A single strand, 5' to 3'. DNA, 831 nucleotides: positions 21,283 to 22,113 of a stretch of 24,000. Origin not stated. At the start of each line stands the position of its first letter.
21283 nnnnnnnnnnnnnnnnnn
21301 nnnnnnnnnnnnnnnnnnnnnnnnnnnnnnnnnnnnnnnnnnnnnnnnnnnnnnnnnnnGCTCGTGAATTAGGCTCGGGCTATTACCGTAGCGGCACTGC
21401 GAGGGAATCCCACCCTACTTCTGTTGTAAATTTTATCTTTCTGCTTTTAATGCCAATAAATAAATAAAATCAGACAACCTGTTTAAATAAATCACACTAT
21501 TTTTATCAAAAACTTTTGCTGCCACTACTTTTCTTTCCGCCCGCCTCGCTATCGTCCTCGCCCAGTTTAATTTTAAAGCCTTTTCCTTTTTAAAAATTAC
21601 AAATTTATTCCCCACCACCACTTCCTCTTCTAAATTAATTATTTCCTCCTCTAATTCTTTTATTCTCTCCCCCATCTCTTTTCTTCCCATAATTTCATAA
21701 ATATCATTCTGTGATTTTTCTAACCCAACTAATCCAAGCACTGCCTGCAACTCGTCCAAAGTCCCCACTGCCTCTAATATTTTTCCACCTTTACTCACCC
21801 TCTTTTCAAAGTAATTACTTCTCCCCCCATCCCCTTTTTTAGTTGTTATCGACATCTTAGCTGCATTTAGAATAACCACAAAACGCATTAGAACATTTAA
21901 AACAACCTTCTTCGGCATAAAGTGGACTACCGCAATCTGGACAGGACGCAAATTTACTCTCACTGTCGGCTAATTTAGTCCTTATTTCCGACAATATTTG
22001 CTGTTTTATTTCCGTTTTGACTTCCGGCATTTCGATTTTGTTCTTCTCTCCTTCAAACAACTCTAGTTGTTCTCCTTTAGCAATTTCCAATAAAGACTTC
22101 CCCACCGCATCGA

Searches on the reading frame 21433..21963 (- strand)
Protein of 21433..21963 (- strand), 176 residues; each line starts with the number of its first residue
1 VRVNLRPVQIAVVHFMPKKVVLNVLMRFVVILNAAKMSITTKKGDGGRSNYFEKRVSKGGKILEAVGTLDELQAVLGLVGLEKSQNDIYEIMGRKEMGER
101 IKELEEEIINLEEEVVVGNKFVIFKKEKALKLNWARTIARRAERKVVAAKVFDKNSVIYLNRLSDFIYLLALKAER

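Call 66: search_protein_families(library=pfam, proteins=[window:21433-21963:-], max_evalue=0.001)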
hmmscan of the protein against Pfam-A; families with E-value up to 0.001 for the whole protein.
window:21433-21963:- (176 aa): 1 family
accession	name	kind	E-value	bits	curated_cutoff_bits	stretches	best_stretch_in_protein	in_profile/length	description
PF01923.23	Cob_adeno_trans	-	5.7e-26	92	24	1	39-173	1-170/171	Cobalamin adenosyltransferase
